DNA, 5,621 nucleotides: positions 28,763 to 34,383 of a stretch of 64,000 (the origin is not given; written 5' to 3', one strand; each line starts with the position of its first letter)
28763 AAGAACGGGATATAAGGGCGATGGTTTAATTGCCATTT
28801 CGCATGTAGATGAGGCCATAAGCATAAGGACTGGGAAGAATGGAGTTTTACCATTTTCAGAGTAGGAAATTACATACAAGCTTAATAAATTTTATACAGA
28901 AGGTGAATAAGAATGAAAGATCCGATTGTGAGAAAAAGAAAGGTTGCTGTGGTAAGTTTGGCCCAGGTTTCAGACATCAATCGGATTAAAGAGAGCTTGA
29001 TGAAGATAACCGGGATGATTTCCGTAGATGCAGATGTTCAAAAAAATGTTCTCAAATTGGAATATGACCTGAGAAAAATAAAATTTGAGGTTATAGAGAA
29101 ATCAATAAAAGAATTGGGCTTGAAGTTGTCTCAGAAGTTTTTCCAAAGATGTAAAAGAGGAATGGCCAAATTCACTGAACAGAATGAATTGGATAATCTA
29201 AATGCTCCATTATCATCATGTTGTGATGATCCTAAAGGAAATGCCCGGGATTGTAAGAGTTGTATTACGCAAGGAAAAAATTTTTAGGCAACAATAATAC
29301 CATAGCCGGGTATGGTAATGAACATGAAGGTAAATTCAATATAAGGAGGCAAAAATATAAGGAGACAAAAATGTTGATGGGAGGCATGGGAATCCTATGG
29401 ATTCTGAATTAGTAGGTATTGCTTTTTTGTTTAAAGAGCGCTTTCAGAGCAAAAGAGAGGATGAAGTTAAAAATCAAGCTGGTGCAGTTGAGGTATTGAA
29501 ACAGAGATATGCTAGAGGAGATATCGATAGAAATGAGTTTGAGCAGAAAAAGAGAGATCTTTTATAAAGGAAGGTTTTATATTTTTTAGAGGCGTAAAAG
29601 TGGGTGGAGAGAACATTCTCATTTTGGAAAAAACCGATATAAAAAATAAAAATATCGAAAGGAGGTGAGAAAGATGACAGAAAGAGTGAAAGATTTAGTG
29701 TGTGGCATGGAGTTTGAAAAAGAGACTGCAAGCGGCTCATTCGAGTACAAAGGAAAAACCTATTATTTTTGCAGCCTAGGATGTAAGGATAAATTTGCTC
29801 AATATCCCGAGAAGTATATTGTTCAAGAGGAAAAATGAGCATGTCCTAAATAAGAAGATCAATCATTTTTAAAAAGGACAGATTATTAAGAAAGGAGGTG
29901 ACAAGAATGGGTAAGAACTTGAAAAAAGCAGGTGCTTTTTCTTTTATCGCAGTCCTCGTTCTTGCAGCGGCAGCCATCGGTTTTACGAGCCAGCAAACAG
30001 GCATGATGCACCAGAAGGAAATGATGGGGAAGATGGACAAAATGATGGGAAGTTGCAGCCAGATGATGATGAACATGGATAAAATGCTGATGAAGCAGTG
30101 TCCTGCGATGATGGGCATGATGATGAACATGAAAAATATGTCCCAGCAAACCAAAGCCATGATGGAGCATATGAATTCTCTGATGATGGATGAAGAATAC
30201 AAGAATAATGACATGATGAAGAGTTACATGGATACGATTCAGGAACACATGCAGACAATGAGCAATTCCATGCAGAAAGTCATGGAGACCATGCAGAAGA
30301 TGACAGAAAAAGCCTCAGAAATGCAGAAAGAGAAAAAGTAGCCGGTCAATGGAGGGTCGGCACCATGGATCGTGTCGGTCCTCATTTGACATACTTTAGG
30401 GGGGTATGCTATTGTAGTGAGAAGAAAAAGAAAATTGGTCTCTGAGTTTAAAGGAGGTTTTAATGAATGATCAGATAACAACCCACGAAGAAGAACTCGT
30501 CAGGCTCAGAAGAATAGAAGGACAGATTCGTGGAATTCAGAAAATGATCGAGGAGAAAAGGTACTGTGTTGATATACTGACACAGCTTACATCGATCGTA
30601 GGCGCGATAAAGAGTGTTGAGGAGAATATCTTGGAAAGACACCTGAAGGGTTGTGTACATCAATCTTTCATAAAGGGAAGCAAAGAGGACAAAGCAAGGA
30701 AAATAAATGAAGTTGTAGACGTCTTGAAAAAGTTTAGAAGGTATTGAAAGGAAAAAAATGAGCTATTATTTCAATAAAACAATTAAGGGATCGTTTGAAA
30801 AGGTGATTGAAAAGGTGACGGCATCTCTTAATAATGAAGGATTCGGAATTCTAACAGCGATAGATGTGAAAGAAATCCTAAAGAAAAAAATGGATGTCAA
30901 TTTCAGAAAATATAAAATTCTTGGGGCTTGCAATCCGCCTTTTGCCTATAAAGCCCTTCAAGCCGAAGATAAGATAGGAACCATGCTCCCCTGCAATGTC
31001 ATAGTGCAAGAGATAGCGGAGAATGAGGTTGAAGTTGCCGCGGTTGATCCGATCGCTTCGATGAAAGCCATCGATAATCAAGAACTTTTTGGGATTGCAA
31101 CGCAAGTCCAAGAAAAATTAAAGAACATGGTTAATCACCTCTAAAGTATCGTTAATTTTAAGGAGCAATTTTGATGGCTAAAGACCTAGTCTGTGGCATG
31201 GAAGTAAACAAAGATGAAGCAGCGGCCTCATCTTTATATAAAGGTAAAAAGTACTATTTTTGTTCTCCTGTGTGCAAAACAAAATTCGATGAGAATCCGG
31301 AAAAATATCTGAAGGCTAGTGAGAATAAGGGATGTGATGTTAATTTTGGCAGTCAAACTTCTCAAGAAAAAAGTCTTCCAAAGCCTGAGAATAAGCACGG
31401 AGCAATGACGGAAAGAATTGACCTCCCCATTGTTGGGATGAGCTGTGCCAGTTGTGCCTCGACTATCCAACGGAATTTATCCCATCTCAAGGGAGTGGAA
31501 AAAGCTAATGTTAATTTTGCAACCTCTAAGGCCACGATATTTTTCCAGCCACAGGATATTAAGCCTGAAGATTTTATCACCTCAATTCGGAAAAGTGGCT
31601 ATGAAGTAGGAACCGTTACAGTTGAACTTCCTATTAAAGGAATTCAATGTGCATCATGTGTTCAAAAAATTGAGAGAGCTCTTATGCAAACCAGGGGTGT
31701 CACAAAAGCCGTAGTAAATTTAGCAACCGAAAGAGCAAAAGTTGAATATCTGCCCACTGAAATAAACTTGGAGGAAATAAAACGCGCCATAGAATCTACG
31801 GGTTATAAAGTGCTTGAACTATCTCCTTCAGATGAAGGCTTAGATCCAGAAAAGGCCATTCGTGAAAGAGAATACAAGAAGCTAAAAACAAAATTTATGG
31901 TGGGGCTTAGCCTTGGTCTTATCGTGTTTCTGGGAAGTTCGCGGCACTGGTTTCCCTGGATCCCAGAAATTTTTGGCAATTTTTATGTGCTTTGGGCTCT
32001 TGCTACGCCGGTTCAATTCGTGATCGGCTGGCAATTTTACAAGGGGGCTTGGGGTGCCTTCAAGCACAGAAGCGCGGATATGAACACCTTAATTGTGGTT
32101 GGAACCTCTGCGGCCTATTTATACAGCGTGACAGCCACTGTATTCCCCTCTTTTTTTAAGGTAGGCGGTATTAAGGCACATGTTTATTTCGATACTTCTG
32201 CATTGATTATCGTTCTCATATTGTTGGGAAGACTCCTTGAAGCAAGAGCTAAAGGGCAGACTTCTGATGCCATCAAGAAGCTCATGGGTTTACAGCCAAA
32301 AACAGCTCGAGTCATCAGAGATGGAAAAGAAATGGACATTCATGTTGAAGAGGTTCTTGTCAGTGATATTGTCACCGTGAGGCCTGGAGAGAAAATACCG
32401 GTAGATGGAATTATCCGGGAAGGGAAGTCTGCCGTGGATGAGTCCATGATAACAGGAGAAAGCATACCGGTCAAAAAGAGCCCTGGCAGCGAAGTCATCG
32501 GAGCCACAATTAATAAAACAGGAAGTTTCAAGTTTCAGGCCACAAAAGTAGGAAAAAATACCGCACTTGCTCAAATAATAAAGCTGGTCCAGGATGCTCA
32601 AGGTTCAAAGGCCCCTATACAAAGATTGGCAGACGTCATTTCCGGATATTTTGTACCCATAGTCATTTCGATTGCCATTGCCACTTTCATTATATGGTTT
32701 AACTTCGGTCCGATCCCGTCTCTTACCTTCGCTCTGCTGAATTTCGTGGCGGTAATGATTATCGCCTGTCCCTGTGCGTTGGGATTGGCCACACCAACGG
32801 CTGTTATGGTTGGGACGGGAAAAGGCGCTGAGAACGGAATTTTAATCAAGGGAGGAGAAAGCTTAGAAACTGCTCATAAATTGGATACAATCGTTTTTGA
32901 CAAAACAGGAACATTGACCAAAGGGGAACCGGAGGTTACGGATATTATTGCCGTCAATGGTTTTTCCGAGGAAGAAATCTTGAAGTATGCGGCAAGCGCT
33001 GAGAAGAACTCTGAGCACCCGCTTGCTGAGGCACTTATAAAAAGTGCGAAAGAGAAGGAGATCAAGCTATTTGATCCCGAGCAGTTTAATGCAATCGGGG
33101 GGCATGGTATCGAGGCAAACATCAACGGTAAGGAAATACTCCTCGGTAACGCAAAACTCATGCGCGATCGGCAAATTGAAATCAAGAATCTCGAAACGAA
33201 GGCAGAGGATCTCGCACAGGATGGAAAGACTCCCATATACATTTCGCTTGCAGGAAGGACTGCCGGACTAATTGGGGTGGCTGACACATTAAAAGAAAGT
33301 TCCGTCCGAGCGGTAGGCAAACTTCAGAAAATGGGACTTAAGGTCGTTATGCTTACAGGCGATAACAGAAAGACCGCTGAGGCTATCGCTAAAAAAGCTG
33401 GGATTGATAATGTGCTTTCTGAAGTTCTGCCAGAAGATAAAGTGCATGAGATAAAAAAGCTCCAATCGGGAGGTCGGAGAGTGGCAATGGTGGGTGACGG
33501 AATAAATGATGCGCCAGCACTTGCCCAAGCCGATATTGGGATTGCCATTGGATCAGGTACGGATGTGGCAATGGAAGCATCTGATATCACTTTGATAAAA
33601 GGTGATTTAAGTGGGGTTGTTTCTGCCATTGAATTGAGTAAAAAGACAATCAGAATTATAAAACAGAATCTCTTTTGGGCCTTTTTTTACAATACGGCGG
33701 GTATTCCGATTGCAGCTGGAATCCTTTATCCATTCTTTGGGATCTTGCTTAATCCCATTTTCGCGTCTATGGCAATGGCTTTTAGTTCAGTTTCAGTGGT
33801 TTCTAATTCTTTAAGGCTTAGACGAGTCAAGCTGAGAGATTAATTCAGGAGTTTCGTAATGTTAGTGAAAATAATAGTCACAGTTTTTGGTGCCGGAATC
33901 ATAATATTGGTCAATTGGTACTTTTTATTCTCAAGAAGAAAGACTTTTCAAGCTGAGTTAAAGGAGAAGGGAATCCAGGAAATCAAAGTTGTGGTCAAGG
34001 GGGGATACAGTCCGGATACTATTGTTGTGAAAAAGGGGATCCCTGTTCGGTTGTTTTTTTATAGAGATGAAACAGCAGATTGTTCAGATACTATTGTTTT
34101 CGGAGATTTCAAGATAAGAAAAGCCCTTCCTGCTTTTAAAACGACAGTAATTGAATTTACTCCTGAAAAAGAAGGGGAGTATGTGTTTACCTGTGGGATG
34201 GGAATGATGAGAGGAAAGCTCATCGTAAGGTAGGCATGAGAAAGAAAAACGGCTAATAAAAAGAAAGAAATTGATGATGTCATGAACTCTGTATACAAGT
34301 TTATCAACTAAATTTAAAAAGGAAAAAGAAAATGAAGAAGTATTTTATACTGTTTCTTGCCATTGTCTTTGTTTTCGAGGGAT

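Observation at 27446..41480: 14-kb AT-rich copper/silver island with an unusually redundant set of Cu(I)-binding modules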

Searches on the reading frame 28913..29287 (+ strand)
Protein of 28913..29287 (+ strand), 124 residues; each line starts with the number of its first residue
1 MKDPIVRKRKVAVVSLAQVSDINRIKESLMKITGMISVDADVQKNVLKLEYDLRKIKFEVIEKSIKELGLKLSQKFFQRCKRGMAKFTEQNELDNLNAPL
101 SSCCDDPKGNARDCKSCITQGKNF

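Call 7: search_protein_families(library=pfam, proteins=[window:28913-29287:+], max_evalue=0.01)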
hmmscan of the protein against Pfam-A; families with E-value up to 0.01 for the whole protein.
window:28913-29287:+ (124 aa): 1 family
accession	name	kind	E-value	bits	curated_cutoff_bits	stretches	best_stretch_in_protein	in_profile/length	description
PF00403.32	HMA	-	4.2e-05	24.3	24.8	1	23-69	14-60/62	Heavy-metal-associated domain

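Call 57: search_protein_families(library=ncbifam, proteins=[window:28913-29287:+], max_evalue=0.001)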
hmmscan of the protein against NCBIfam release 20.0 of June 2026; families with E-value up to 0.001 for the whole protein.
window:28913-29287:+ (124 aa): 4 families
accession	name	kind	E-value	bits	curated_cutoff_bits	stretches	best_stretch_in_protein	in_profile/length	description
NF047536.1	Cu_chaper_CsoZ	equivalog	7.6e-05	23.1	77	1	9-70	3-63/66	putative copper chaperone CsoZ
NF033795.1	chaper_CopZ_Bs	exception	0.00036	20.6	91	1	24-70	17-63/66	copper chaperone CopZ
TIGR00003.1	TIGR00003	subfamily_domain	0.00049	20.3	62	1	22-71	15-64/66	copper ion binding protein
NF033556.1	MerTP_fusion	equivalog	0.00053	19.6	180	1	23-71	136-184/186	mercuric transport protein MerTP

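Call 80: find_homologous_proteins(query=window:28913-29287:+, max_evalue=0.001)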
Query window:28913-29287:+ (124 aa): 129 proteins with E <= 0.001 among 142 candidates; the best 120 are listed.
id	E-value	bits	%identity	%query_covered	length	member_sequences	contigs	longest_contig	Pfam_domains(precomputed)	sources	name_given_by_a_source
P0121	1.9e-73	262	100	100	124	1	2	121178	-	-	-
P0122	1.0e-64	234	87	100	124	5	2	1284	PF00403.33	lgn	-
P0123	2.5e-64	233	88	100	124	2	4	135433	-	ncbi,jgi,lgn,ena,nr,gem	ncbi:MAG: hypothetical protein OEY18_00660 [Candidatus Aminicenantes bacterium]|nr:hypothetical prot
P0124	1.2e-62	227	86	100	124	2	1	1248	-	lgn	-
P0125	3.9e-61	222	84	98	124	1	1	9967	PF00403.33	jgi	-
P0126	7.1e-61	222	85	100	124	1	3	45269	-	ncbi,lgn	-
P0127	9.0e-61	221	84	98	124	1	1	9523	-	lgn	-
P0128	1.6e-60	220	83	100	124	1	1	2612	-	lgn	-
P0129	2.7e-60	220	82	100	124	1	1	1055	-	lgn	-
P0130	5.5e-60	219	82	100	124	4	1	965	-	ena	-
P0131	1.0e-59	218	84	100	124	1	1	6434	PF00403.33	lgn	-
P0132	1.3e-59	217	81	100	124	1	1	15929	-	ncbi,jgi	-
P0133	2.6e-59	217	82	100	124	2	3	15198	PF00403.33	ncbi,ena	-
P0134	3.9e-59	216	82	98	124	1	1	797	-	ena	-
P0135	9.2e-59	215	81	100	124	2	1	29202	PF00403.33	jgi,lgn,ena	-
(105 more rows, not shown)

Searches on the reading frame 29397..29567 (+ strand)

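Call 7: search_protein_families(library=pfam, proteins=[window:29397-29567:+], max_evalue=0.01)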
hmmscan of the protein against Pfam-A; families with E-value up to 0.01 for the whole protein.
window:29397-29567:+ (56 aa): 3 families
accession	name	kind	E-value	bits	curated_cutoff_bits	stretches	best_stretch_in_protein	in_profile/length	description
PF09851.14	SHOCT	-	1.3e-09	37.9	27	1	31-56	3-28/28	Short C-terminal domain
PF05120.17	GvpG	-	0.006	17.2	30.6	1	33-56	39-62/67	Gas vesicle protein G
PF08044.16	DUF1707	-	0.0083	16.6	27.6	0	30-51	11-32/53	DUF1707 SHOCT-like domain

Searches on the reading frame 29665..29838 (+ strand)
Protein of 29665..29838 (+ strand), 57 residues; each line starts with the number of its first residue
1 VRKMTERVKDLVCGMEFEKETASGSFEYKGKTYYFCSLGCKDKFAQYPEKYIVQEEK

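Call 7: search_protein_families(library=pfam, proteins=[window:29665-29838:+], max_evalue=0.01)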
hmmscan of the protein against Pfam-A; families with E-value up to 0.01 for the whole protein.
window:29665-29838:+ (57 aa): 3 families
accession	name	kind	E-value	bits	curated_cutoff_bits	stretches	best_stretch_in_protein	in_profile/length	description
PF04945.19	YHS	-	7.8e-16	58.2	30.3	1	8-53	1-45/47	YHS domain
PF06467.20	zf-FCS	-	0.0018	18.5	22.4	1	27-44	22-39/39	MYM-type Zinc finger with FCS sequence motif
PF12018.13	FAP206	-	0.0064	16.3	33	1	22-53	218-249/272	Domain of unknown function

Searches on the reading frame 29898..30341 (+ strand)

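Call 7: search_protein_families(library=pfam, proteins=[window:29898-30341:+], max_evalue=0.01)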
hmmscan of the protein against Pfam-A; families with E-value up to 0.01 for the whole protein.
window:29898-30341:+ (147 aa): 1 family
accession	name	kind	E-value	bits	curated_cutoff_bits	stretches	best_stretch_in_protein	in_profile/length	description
PF15821.10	DUF4709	-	0.00071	20.4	27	1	75-141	26-92/110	Domain of unknown function (DUF4709)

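Call 57: search_protein_families(library=ncbifam, proteins=[window:29898-30341:+], max_evalue=0.001)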
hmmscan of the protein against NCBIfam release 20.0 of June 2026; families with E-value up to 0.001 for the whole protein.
window:29898-30341:+ (147 aa): 0 families

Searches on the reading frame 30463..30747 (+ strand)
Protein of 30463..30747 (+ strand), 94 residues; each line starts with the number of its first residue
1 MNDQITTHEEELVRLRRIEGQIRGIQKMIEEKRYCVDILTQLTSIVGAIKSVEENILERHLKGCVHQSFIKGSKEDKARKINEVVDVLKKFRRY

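Call 7: search_protein_families(library=pfam, proteins=[window:30463-30747:+], max_evalue=0.01)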
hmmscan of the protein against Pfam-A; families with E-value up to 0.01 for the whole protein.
window:30463-30747:+ (94 aa): 1 family
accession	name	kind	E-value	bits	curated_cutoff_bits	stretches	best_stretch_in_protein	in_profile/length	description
PF02583.22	Trns_repr_metal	-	7.1e-27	94.1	22.8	1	10-90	4-78/78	Metal-sensitive transcriptional repressor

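Call 64: search_solved_structures(query=window:30463-30747:+, max_evalue=0.001, show_alignments=3)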
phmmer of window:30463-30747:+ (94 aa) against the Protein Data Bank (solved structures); distinct sequences matched with E-value up to 0.001: 10.
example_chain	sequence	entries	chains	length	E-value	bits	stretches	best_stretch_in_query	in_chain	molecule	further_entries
4m1p_A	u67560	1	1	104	2.6e-20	75.8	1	10-92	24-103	Copper-sensitive operon repressor (CsoR)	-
4adz_A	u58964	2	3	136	1e-17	67.5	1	9-85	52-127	CSOR | COPPER SENSITIVE OPERON REPRESSOR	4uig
7mq1_A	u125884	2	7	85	5.3e-13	52.4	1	8-79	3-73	Copper-sensing transcriptional repressor csoR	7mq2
7mq3_A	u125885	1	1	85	1.4e-12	51.1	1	8-79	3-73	Copper-sensing transcriptional repressor csoR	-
5fmn_A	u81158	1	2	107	5.5e-12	49.2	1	12-86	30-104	INRS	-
3aai_A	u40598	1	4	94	4.8e-10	43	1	8-84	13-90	Copper homeostasis operon regulatory protein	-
2hh7_A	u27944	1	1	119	1.6e-08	38.2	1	10-89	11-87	Hypothetical protein CsoR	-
6ahx_A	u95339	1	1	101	3.5e-08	37.1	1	9-76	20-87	Putative cytosolic protein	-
5lcy_A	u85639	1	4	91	5e-06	30.2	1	11-84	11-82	Frmr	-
5lbm_A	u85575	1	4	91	8.2e-06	29.5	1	10-69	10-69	Transcriptional repressor FrmR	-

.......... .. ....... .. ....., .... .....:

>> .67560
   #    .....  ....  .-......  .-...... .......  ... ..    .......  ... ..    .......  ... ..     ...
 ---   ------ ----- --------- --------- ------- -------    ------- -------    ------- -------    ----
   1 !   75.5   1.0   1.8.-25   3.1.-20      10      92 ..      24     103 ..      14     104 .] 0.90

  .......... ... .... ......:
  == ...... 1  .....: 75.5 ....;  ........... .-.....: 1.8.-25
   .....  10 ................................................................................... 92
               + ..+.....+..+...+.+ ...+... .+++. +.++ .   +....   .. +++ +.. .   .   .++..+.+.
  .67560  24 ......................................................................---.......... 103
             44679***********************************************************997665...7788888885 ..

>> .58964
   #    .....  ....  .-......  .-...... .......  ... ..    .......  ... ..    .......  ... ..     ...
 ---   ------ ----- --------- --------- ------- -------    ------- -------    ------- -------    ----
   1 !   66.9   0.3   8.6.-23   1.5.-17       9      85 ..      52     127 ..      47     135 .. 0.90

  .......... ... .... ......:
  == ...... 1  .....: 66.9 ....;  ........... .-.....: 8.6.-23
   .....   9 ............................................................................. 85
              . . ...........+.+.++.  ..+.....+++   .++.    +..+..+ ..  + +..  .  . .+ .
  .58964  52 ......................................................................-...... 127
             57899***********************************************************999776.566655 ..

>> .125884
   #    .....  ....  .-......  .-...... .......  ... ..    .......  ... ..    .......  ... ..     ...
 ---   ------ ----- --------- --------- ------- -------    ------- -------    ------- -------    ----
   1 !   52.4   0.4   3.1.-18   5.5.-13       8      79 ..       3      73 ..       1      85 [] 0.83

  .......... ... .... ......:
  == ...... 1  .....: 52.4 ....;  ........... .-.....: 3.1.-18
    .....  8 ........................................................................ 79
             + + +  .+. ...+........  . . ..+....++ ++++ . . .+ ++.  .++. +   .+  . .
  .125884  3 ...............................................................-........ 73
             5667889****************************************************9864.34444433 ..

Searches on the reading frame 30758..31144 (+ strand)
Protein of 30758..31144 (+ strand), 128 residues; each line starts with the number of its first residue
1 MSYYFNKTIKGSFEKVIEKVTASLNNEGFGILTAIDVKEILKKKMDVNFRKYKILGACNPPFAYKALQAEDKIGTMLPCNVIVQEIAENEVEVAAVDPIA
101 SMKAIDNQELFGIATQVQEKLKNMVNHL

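Call 7: search_protein_families(library=pfam, proteins=[window:30758-31144:+], max_evalue=0.01)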
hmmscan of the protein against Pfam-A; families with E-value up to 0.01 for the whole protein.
window:30758-31144:+ (128 aa): 1 family
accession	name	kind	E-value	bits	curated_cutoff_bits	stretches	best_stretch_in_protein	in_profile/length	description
PF03625.19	DUF302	-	9.1e-26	90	23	1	35-98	1-63/63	Domain of unknown function DUF302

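Call 57: search_protein_families(library=ncbifam, proteins=[window:30758-31144:+], max_evalue=0.001)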
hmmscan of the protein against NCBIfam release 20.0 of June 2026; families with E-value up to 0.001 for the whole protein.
window:30758-31144:+ (128 aa): 0 families

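Call 65: search_solved_structures(query=window:30758-31144:+, max_evalue=0.01, show_alignments=1)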
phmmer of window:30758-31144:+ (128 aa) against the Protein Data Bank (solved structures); distinct sequences matched with E-value up to 0.01: 2.
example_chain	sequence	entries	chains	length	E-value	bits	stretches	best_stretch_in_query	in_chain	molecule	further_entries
1j3m_A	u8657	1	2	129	4.6e-21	78.6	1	6-111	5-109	the conserved hypothetical protein TT1751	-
1q9u_A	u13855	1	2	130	8.3e-09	39.1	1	4-121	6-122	Uncharacterized protein APC35924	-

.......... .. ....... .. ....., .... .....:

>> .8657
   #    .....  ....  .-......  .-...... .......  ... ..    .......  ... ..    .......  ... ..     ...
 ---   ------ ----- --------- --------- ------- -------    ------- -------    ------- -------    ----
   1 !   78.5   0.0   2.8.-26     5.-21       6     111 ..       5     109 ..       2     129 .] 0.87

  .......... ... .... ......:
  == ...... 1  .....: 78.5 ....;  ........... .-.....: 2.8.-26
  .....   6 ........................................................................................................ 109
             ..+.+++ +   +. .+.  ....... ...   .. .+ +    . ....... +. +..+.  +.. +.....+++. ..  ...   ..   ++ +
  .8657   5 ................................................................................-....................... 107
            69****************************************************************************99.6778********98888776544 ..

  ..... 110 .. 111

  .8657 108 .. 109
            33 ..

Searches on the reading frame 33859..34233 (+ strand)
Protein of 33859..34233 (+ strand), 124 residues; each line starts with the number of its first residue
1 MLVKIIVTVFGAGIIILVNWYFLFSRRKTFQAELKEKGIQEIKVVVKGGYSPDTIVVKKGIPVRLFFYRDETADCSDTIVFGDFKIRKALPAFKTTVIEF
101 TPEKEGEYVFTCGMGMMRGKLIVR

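Call 7: search_protein_families(library=pfam, proteins=[window:33859-34233:+], max_evalue=0.01)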
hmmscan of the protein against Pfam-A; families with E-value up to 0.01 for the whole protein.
window:33859-34233:+ (124 aa): 1 family
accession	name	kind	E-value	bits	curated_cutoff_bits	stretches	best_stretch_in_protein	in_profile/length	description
PF13473.12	Cupredoxin_1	-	1.4e-20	73.6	27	1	14-123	2-104/104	Cupredoxin-like domain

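Call 51: search_solved_structures(query=window:33859-34233:+, max_evalue=1, show_alignments=2)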
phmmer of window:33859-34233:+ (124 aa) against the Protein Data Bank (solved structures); distinct sequences matched with E-value up to 1: 14.
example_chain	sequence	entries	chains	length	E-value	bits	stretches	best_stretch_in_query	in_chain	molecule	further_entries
2mry_A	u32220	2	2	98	2.1e-25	92.1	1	35-123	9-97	Uncharacterized protein | CupA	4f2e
4f2f_A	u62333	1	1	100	1.6e-14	57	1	35-121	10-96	Cation-transporting ATPase, E1-E2 family protein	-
1iby_A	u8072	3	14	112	0.0014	21.7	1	50-114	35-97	NITROSOCYANIN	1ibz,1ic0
7xqn_A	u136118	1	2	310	0.38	13.8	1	26-79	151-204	Malate dehydrogenase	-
9wxs_A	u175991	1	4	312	0.39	13.8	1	26-79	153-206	Malate dehydrogenase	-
5z3w_A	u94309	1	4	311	0.39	13.8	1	26-79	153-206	Malate dehydrogenase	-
2pwz_A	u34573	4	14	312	0.39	13.8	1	26-79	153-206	Malate dehydrogenase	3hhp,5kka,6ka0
7cgc_A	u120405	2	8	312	0.39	13.8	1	26-79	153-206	Malate dehydrogenase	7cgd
1emd_A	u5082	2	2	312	0.39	13.8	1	26-79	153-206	MALATE DEHYDROGENASE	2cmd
6ka1_A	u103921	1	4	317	0.4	13.8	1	26-79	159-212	Malate dehydrogenase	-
1ge8_A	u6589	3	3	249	0.85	12.7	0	22-61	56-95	PROLIFERATION CELL NUCLEAR ANTIGEN | Proliferating Cell Nuclear Antigen | DNA polymerase sliding clamp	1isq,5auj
3a2f_B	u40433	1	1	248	0.85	12.7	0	22-61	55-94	DNA polymerase sliding clamp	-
1iz5_A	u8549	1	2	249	0.86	12.7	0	22-61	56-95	Proliferating cell nuclear antigen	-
1iz4_A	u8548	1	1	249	0.87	12.7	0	22-61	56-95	Proliferating cell nuclear antigen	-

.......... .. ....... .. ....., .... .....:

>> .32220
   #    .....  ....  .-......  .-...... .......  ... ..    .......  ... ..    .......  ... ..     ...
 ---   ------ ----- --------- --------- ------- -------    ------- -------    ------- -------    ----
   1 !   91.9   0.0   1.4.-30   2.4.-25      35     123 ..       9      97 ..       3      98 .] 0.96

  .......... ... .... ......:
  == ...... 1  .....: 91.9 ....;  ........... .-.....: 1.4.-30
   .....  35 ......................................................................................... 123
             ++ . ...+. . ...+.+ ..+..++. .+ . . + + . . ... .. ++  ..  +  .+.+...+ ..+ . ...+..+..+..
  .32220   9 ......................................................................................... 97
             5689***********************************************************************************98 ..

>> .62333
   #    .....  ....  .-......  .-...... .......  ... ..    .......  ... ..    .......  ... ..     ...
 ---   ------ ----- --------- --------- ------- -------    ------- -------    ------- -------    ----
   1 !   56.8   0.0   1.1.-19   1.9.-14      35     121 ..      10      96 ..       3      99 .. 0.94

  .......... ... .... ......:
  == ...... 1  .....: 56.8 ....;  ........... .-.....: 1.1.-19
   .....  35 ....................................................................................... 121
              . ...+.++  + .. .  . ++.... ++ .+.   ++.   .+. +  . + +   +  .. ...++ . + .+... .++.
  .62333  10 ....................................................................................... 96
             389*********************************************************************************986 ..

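Call 57: search_protein_families(library=ncbifam, proteins=[window:33859-34233:+], max_evalue=0.001)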
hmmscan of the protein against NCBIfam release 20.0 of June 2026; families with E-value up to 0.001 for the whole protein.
window:33859-34233:+ (124 aa): 1 family
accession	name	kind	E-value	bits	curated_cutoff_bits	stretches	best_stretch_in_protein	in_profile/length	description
NF052460.1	L-NosZ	equivalog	0.00028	19.5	700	1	35-114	374-463/480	clade III lactonase-type nitrous-oxide reductase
